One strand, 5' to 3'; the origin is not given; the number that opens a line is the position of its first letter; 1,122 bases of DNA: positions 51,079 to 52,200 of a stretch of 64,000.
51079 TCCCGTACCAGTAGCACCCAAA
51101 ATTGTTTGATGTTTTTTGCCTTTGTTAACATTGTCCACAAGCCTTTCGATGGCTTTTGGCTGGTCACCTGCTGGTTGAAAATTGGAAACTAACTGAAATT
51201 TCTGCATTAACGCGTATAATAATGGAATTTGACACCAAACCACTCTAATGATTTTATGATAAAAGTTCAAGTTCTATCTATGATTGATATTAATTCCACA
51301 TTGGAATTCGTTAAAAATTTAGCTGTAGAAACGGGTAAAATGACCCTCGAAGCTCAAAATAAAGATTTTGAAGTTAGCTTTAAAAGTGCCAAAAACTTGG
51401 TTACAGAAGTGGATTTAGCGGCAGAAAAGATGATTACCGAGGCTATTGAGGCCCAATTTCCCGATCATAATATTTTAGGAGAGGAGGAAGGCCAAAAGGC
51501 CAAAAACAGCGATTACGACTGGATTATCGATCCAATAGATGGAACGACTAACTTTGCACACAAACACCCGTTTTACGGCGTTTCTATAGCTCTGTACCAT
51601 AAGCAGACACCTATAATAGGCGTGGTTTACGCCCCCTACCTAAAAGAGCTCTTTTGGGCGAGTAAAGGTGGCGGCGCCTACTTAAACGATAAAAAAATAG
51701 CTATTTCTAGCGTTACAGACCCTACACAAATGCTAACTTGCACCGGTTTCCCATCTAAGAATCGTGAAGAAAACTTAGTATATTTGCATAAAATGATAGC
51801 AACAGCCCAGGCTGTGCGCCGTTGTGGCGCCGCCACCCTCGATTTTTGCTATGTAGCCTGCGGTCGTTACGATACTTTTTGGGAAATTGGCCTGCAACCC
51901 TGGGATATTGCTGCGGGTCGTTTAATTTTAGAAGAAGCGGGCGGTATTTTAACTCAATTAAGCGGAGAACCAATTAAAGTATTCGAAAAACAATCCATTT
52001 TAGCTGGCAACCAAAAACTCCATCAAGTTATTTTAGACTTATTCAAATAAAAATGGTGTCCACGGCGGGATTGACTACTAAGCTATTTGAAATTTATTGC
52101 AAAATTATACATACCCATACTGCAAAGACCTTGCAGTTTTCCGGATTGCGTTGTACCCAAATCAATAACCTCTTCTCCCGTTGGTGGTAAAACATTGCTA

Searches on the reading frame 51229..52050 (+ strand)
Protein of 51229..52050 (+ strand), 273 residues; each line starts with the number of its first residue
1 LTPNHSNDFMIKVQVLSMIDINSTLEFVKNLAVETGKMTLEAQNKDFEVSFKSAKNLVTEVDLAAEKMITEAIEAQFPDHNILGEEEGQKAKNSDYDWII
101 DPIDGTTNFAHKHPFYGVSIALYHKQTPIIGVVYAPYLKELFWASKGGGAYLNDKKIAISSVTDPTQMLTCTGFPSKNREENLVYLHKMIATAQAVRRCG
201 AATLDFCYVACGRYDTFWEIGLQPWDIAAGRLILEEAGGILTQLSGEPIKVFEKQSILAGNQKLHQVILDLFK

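Call 6: search_protein_families(library=pfam, proteins=[window:51229-52050:+], max_evalue=0.01)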
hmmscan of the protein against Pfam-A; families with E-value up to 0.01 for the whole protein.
window:51229-52050:+ (273 aa): 1 family
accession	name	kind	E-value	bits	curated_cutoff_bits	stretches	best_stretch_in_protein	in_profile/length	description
PF00459.30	Inositol_P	-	1.1e-69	235.4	27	1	24-269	5-263/271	Inositol monophosphatase family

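Call 8: list_cluster_members(proteins=[window:51256-52047:+, window:51280-52047:+, window:51229-52047:+, window:56276-56905:-, window:53499-55793:-, window:55795-56067:-, window:52489-53493:-, window:52086-52478:-, window:49234-51207:-])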
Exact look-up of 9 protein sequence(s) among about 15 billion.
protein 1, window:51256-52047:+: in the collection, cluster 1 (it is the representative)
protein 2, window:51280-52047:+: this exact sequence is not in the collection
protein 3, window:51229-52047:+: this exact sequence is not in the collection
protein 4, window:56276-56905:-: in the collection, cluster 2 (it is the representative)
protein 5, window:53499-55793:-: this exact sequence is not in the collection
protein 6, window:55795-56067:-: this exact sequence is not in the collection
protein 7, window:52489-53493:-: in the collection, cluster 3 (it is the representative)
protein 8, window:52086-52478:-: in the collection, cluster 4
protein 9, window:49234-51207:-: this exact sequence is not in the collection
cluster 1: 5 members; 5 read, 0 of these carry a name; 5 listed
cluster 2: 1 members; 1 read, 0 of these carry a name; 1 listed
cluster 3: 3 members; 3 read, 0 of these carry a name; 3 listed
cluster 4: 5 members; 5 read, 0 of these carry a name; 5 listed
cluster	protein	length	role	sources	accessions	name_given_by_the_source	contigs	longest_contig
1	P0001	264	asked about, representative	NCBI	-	-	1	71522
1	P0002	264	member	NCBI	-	-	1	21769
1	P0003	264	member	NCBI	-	-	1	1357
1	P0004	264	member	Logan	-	-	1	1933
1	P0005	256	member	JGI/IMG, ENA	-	-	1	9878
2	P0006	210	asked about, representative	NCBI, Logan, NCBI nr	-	-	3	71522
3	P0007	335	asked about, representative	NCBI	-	-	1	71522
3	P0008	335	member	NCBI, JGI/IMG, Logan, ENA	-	-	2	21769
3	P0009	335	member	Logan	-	-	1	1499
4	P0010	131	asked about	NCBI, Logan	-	-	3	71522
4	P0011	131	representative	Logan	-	-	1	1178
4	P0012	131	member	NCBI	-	-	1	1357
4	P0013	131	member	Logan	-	-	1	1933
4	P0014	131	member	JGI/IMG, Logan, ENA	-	-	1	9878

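Call 9: find_encoding_contigs(protein=P0002, flank=10000)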
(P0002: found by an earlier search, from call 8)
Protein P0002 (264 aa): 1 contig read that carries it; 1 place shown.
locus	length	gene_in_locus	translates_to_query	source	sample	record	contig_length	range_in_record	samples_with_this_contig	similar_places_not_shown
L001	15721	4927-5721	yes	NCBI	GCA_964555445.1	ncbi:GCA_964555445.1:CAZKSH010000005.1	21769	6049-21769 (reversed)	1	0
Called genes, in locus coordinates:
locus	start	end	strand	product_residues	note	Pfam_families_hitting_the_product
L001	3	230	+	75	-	?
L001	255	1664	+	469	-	PF02874:ATP-synt_ab_N, PF00006:ATP-synt_ab, PF22919:ATP-synt_VA_C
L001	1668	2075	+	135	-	PF02823:ATP-synt_DE_N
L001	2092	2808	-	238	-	PF18306:LDcluster4, PF03641:Lysine_decarbox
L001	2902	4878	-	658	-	PF00270:DEAD (faint), PF04851:ResIII, PF17757:UvrB_inter, PF27431:UvrB_3rd, PF00271:Helicase_C, PF12344:UvrB, PF02151:UVR (weak)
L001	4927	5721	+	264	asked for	PF00459:Inositol_P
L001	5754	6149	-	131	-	PF13473:Cupredoxin_1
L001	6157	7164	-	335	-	PF00403:HMA, PF13386:DsbD_2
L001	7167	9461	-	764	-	PF00403:HMA, PF08282:Hydrolase_3 (faint), PF00122:E1-E2_ATPase, PF00702:Hydrolase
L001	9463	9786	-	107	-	PF02583:Trns_repr_metal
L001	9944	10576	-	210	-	PF00834:Ribul_P_3_epim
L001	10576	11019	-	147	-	PF02502:LacAB_rpiB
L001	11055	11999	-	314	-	PF13793:Pribosyltran_N, PF00156:Pribosyltran, PF14572:Pribosyl_synth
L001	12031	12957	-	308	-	PF02779:Transket_pyr, PF02780:Transketolase_C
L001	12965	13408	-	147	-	PF02643:DUF192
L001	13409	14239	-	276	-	PF00456:Transketolase_N, PF13292:DXP_synthase_N (faint)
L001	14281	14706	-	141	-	PF01288:HPPK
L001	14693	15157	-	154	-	PF01242:PTPS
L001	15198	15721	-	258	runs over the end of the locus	PF00809:Pterin_bind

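Call 10: find_encoding_contigs(protein=P0005, flank=10000)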
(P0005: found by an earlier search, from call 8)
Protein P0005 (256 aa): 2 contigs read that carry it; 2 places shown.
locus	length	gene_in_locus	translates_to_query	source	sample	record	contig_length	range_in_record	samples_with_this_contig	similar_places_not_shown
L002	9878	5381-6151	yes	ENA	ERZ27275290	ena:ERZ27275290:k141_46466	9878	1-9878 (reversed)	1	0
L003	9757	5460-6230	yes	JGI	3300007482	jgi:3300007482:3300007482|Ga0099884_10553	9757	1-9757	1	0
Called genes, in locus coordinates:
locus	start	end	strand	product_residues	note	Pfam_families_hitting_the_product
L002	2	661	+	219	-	?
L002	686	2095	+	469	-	PF02874:ATP-synt_ab_N, PF00006:ATP-synt_ab, PF22919:ATP-synt_VA_C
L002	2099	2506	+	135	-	PF02823:ATP-synt_DE_N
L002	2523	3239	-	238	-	PF18306:LDcluster4, PF03641:Lysine_decarbox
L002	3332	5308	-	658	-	PF00270:DEAD (faint), PF04851:ResIII, PF17757:UvrB_inter, PF27431:UvrB_3rd, PF00271:Helicase_C, PF12344:UvrB, PF02151:UVR (weak)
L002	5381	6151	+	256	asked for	PF00459:Inositol_P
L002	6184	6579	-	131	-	PF13473:Cupredoxin_1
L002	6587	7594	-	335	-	PF00403:HMA, PF13386:DsbD_2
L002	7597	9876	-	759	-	?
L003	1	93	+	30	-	?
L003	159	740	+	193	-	PF00231:ATP-synt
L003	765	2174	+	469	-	PF02874:ATP-synt_ab_N, PF00006:ATP-synt_ab, PF22919:ATP-synt_VA_C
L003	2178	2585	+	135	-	PF02823:ATP-synt_DE_N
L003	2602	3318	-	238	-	PF18306:LDcluster4, PF03641:Lysine_decarbox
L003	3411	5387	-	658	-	PF00270:DEAD (faint), PF04851:ResIII, PF17757:UvrB_inter, PF27431:UvrB_3rd, PF00271:Helicase_C, PF12344:UvrB, PF02151:UVR (weak)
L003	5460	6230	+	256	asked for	PF00459:Inositol_P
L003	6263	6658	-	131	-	PF13473:Cupredoxin_1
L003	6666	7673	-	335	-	PF00403:HMA, PF13386:DsbD_2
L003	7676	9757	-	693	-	?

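Call 11: find_related_loci(query=P0001, collection=genome_contigs, flank=10000)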
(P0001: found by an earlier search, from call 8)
Query P0001 (264 aa) in genome_contigs; peptide patterns used: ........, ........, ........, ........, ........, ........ (x = any residue, [..] = any of these).
229 stretches matched a pattern; 119 encode a relative of the query (tblastn E <= 1e-3); the best 80 are kept; 80 distinct loci.
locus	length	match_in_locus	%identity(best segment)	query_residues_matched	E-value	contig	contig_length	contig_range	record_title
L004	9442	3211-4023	46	13-264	7e-73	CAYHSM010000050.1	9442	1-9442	MAG TPA_asm: uncultured Candidatus Peribacteria bacterium isolate ERP119705_co15_234 genome assembly, contig: NODE_8696_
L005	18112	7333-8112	45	9-264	1e-69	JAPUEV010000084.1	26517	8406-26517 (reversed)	MAG: Ignavibacteria bacterium isolate labscale reactor_MAG34 NODE_1346_length_26517_cov_5.550941, whole genome shotgun s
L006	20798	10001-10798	43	1-264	1e-68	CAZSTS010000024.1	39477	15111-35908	MAG TPA_asm: uncultured Nitrospirales bacterium isolate SRP200020_co4_91 genome assembly, contig: NODE_1075_length_39477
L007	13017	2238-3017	46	9-264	6e-69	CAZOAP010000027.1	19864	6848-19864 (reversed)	MAG TPA_asm: uncultured Ignavibacteriales bacterium isolate binchicken_co322_93 genome assembly, contig: NODE_3881_lengt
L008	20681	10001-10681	47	39-263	2e-68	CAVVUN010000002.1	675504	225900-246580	MAG: Nitrospirota bacterium isolate MFD03899.bin.2.182 genome assembly, contig: contig_11826, whole genome shotgun seque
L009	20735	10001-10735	46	23-263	5e-68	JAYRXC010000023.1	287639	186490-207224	MAG: Ignavibacteria bacterium isolate EBPR_ori4bin.22 k141_118129, whole genome shotgun sequence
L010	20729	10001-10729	45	23-263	1e-67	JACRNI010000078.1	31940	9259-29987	MAG: Deltaproteobacteria bacterium isolate NC_groundwater_1931_Pr3_S-0.2um_41_6 scaffold_74292, whole genome shotgun seq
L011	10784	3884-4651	45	9-264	1e-66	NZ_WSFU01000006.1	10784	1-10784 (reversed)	Anaeromonas gelatinilytica strain D2Q-14 1243-10784-1671104, whole genome shotgun sequence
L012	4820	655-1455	40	1-263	1e-66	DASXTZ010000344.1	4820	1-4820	MAG TPA_asm: Ignavibacteria bacterium isolate SMAG_U4705 k141_66386, whole genome shotgun sequence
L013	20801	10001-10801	43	4-263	2e-65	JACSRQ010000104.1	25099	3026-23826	MAG: Ignavibacteria bacterium isolate BA6 contig-70_2037, whole genome shotgun sequence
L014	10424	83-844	44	12-262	1e-65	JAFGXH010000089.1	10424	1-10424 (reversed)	MAG: bacterium isolate ZodW_Metabat.349 k87_4906179, whole genome shotgun sequence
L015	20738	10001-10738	43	23-264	3e-65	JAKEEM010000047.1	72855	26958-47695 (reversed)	MAG: Chlorobiota bacterium isolate PMV_1.34 PMV_1.34.k101_845356, whole genome shotgun sequence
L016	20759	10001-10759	43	12-263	2e-65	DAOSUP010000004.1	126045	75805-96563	MAG TPA_asm: Dictyoglomaceae bacterium isolate AMR_MDS_2186 NODE_93_length_126045_cov_86.327605, whole genome shotgun se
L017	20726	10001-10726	46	23-263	1e-64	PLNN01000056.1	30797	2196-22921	MAG: Candidatus Omnitrophota bacterium isolate fen_1320 73.20120800_E1X.39_contig_2890, whole genome shotgun sequence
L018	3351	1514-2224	44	24-261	3e-64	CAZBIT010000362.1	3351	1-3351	MAG TPA_asm: uncultured bacterium isolate binchicken_co119_530 genome assembly, contig: NODE_52403_length_3351_cov_5.774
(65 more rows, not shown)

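Call 18: find_homologous_proteins(query=P0001, max_evalue=1e-30)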
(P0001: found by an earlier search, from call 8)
Query P0001 (264 aa): 6153 proteins with E <= 1e-30 among 8000 candidates; the best 120 are listed.
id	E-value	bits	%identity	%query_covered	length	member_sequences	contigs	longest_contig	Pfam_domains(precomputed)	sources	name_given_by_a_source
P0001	4.7e-174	595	100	100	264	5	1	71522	PF00459.31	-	-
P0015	3.7e-127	441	75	97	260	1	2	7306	PF00459.31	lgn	-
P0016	1.8e-124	432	75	97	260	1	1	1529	PF00459.31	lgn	-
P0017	3.2e-121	422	72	96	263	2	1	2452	PF00459.31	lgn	-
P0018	3.9e-111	389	65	97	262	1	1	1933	PF00459.31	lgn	-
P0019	9.3e-73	263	49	97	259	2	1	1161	PF00459.31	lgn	-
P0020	9.2e-72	260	48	97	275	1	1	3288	PF00459.31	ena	-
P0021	1.1e-71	259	49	94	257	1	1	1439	PF00459.31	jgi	jgi:myo-inositol-1(or 4)-monophosphatase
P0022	1.5e-70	256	49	97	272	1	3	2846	PF00459.31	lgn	-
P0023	3.5e-70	255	49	97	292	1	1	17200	PF00459.31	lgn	-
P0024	7.9e-70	253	48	94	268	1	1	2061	PF00459.31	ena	-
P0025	7.9e-70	253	49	94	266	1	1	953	PF00459.31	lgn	-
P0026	1.7e-69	252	51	94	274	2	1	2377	PF00459.31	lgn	-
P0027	4.7e-69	251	47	94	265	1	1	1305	PF00459.31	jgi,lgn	-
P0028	2.2e-68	249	50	94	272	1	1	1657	PF00459.31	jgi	jgi:myo-inositol-1(or 4)-monophosphatase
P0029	3.9e-68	248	47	94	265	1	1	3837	PF00459.31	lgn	-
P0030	9.7e-68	247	48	93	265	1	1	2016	PF00459.31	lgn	-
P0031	1.0e-67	246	47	93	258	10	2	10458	PF00459.31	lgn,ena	-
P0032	1.1e-67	246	48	95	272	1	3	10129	PF00459.31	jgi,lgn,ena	-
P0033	3.2e-67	245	47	94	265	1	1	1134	PF00459.31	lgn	-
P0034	4.8e-67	244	47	94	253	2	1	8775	PF00459.31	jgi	jgi:myo-inositol-1(or 4)-monophosphatase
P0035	5.1e-67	244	47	94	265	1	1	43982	PF00459.31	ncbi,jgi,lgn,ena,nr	ncbi:inositol monophosphatase [Patescibacteria group bacterium]|nr:inositol monophosphatase [Patesci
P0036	7.0e-67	244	47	95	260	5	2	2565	PF00459.31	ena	-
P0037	9.9e-67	243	47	90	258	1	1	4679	PF00459.31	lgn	-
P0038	1.1e-66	243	47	94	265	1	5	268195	PF00459.31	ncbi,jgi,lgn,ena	-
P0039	1.7e-66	243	46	94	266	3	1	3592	PF00459.31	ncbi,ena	ncbi:MAG: inositol monophosphatase family protein [Patescibacteria group bacterium]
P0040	2.2e-66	242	46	94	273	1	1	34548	PF00459.31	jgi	-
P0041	2.8e-66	242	45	94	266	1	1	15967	PF00459.31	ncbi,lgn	-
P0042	3.2e-66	242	47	95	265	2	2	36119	PF00459.31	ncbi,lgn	-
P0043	3.3e-66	242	47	94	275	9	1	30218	PF00459.31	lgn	-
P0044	3.5e-66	241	47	97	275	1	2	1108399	PF00459.31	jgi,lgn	jgi:myo-inositol-1(or 4)-monophosphatase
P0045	4.7e-66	241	50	89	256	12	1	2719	PF00459.31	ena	-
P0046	4.7e-66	241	45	94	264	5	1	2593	PF00459.31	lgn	-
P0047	5.2e-66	241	44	94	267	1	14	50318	PF00459.31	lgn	-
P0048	7.1e-66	240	46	94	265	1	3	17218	PF00459.31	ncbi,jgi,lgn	jgi:myo-inositol-1(or 4)-monophosphatase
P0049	7.7e-66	240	47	94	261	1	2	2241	PF00459.31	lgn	-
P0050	8.0e-66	240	47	95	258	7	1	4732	PF00459.31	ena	-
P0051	9.6e-66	240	45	94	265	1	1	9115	PF00459.31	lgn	-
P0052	1.2e-65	240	48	94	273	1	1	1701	PF00459.31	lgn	-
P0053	1.6e-65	239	45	94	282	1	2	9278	PF00459.31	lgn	-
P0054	3.7e-65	238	47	94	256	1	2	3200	PF00459.31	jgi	jgi:myo-inositol-1(or 4)-monophosphatase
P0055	3.8e-65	238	50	88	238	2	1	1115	PF00459.31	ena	-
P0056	5.2e-65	238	52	86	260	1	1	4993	PF00459.31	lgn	-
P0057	5.8e-65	237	47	94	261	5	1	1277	PF00459.31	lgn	-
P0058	6.8e-65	237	47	96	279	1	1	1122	PF00459.31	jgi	jgi:myo-inositol-1(or 4)-monophosphatase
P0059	7.0e-65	237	49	92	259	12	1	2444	PF00459.31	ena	-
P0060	7.8e-65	237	47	92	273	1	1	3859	PF00459.31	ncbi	ncbi:MAG: inositol monophosphatase family protein [Limisphaerales bacterium]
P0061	8.3e-65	237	49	89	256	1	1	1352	PF00459.31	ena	-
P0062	8.9e-65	237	47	94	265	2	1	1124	PF00459.31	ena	-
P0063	1.3e-64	236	47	97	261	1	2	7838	PF00459.31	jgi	jgi:myo-inositol-1(or 4)-monophosphatase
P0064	1.5e-64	236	46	94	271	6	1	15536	PF00316.26,PF00459.31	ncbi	ncbi:MAG: inositol monophosphatase family protein [Nitrospirota bacterium]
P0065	1.6e-64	236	45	96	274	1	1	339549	PF00459.31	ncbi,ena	-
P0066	1.8e-64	236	47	94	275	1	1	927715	PF00459.31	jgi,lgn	jgi:myo-inositol-1(or 4)-monophosphatase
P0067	1.9e-64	236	47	94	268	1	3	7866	PF00459.31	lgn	-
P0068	2.0e-64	236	45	90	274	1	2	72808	PF00459.31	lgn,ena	-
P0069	2.7e-64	235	47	94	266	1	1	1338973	PF00459.31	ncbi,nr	ncbi:inositol monophosphatase [Candidatus Peregrinibacteria bacterium]|nr:MAG: inositol monophosphat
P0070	3.0e-64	235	46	94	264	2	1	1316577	PF00459.31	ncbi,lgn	ncbi:MAG: inositol monophosphatase family protein [Candidatus Gracilibacteria bacterium]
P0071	4.0e-64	235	48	92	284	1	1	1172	PF00459.31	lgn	-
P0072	4.3e-64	235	47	97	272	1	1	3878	PF00459.31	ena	-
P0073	5.2e-64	234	46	94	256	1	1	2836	PF00459.31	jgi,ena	-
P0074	9.6e-64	233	48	92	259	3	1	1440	PF00459.31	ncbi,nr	ncbi:MAG: inositol monophosphatase [Taibaiella sp.]|nr:inositol monophosphatase [Taibaiella sp.]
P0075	1.1e-63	233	47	92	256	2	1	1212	PF00459.31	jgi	jgi:myo-inositol-1(or 4)-monophosphatase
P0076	1.1e-63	233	47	94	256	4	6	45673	PF00459.31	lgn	-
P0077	1.2e-63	233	48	92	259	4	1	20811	PF00459.31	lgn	-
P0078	1.3e-63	233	46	94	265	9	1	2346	PF00459.31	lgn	-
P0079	1.6e-63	233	45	94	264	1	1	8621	PF00459.31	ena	-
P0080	2.5e-63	232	45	94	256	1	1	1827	PF00459.31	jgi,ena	-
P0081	2.7e-63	232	48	92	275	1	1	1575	PF00459.31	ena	-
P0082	3.4e-63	232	46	94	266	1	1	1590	PF00459.31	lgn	-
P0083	3.4e-63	232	46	94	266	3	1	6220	PF00459.31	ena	-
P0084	3.5e-63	232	48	92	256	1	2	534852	PF00459.31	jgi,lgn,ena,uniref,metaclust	uniref:Inositol-1-monophosphatase n=1 Tax=Ignavibacterium album TaxID=591197 RepID=A0A7V3E7W6_9BACT|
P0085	4.2e-63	231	46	95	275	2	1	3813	PF00459.31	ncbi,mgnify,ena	ncbi:MAG: inositol monophosphatase family protein [Patescibacteria group bacterium]|mgnify:FL=1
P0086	4.4e-63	231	46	94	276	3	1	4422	PF00459.31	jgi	jgi:myo-inositol-1(or 4)-monophosphatase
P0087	4.5e-63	231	44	96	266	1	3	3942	PF00459.31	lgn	-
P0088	4.6e-63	231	48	92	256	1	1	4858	PF00459.31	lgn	-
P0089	4.6e-63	231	44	94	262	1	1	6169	PF00459.31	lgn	-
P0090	4.8e-63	231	46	94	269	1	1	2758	PF00459.31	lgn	-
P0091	4.9e-63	231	46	94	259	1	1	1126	PF00459.31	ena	-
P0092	5.0e-63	231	49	89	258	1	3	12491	PF00459.31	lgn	-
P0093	6.2e-63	231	46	94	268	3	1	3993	PF00459.31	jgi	jgi:myo-inositol-1(or 4)-monophosphatase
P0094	6.5e-63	231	45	94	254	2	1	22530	PF00459.31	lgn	-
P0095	6.6e-63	231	48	91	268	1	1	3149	PF00459.31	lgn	-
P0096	8.5e-63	230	47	92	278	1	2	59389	PF00459.31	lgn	-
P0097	8.5e-63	230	48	92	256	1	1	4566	PF00459.31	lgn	-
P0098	9.2e-63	230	47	92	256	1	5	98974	PF00459.31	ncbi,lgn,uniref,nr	ncbi:MAG: inositol monophosphatase [Ignavibacterium album]|uniref:inositol monophosphatase family pr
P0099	1.1e-62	230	46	90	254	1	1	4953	PF00459.31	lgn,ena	-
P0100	1.3e-62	230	45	94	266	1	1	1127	PF00459.31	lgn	-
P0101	1.4e-62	230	45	94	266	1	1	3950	PF00459.31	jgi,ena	-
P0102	1.5e-62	230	46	91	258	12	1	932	PF00459.31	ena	-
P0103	1.7e-62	229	51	85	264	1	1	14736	PF00459.31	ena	-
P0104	1.7e-62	229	47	91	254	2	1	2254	PF00459.31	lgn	-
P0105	2.1e-62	229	46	94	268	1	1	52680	PF00459.31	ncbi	ncbi:MAG: inositol monophosphatase family protein [Thermodesulfobacteriota bacterium]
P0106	2.2e-62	229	44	94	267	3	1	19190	PF00459.31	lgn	-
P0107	2.3e-62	229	46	94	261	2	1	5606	PF00459.31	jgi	-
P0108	2.4e-62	229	48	89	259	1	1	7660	PF00459.31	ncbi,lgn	-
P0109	2.5e-62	229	46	92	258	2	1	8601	PF00459.31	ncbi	-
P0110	2.5e-62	229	47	97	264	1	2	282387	PF00459.31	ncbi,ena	-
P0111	2.6e-62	229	44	97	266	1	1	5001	PF00459.31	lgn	-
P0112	2.8e-62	229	46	91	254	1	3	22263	PF00459.31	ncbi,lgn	-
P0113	3.1e-62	229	43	94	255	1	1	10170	PF00459.31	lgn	-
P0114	3.2e-62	228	46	92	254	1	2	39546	PF00459.31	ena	-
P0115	3.3e-62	228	47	94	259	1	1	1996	PF00459.31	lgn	-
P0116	3.6e-62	228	48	89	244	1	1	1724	PF00459.31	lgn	-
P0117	4.0e-62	228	45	94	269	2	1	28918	PF00459.31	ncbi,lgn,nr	ncbi:MAG: inositol monophosphatase family protein [Candidatus Peregrinibacteria bacterium]|nr:inosit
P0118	4.0e-62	228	46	95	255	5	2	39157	PF00459.31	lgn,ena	-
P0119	4.3e-62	228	47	92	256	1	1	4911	PF00459.31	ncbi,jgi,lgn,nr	ncbi:MAG: inositol monophosphatase [Ignavibacterium sp.]|jgi:myo-inositol-1(or 4)-monophosphatase|nr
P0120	4.3e-62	228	46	94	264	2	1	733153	PF00459.31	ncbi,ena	-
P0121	4.7e-62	228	46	94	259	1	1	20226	PF00459.31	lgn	-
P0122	4.8e-62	228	43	92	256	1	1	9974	PF00459.31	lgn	-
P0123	5.3e-62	228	47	94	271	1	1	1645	PF00459.31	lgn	-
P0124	5.4e-62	228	45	95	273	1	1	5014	PF00459.31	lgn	-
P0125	5.6e-62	228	52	78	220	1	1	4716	PF00459.31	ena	-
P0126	5.7e-62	228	45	95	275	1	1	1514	PF00459.31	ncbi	-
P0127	6.5e-62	227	45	93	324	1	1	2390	PF00316.26,PF00459.31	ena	-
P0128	7.1e-62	227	46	93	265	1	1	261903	PF00459.31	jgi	jgi:myo-inositol-1(or 4)-monophosphatase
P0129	7.1e-62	227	48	89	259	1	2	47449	PF00459.31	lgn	-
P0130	8.7e-62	227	46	92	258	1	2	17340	PF00459.31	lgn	-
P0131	8.9e-62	227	47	93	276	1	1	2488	PF00459.31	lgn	-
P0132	9.1e-62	227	44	94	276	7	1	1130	PF00459.31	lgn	-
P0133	9.1e-62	227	47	91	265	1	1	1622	PF00459.31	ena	-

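Call 19: find_encoding_contigs(protein=P0015, flank=10000)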
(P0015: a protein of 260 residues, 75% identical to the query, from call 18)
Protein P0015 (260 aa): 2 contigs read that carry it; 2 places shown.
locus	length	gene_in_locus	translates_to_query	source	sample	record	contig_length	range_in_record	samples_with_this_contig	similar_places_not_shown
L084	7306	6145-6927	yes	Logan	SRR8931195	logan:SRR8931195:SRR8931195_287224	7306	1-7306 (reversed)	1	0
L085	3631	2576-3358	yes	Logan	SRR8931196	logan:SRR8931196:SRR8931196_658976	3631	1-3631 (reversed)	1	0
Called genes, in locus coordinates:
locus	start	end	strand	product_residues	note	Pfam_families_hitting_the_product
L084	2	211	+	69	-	?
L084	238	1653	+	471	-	PF02874:ATP-synt_ab_N, PF00006:ATP-synt_ab, PF22919:ATP-synt_VA_C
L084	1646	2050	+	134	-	PF02823:ATP-synt_DE_N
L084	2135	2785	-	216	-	-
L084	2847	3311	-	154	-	-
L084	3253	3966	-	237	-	PF18306:LDcluster4, PF03641:Lysine_decarbox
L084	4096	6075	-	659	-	PF04851:ResIII, PF13604:AAA_30 (faint), PF17757:UvrB_inter, PF27431:UvrB_3rd, PF00271:Helicase_C, PF12344:UvrB, PF02151:UVR (weak)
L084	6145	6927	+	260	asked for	PF00459:Inositol_P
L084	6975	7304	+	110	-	?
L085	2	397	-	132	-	?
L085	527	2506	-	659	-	PF04851:ResIII, PF13604:AAA_30 (faint), PF17757:UvrB_inter, PF27431:UvrB_3rd, PF00271:Helicase_C, PF12344:UvrB, PF02151:UVR (weak)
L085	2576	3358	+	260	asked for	PF00459:Inositol_P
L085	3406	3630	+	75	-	?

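Call 20: find_encoding_contigs(protein=P0017, flank=10000)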
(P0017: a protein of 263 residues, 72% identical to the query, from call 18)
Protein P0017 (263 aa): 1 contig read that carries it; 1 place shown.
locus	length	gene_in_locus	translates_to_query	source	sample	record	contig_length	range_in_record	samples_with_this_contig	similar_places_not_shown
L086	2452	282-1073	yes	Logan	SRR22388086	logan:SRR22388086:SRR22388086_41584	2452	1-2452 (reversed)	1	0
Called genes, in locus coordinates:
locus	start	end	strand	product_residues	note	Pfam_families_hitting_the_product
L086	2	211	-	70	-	?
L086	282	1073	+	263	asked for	PF00459:Inositol_P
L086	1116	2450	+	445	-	?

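Call 21: find_encoding_contigs(protein=P0018, flank=10000)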
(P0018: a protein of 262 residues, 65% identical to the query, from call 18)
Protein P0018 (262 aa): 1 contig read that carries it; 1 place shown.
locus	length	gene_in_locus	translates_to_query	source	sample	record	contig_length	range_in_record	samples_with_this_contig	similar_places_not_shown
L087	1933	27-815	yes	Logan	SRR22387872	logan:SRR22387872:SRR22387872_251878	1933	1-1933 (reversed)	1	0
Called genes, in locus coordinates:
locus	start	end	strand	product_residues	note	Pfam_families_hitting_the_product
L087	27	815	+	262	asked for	PF00459:Inositol_P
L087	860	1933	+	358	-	?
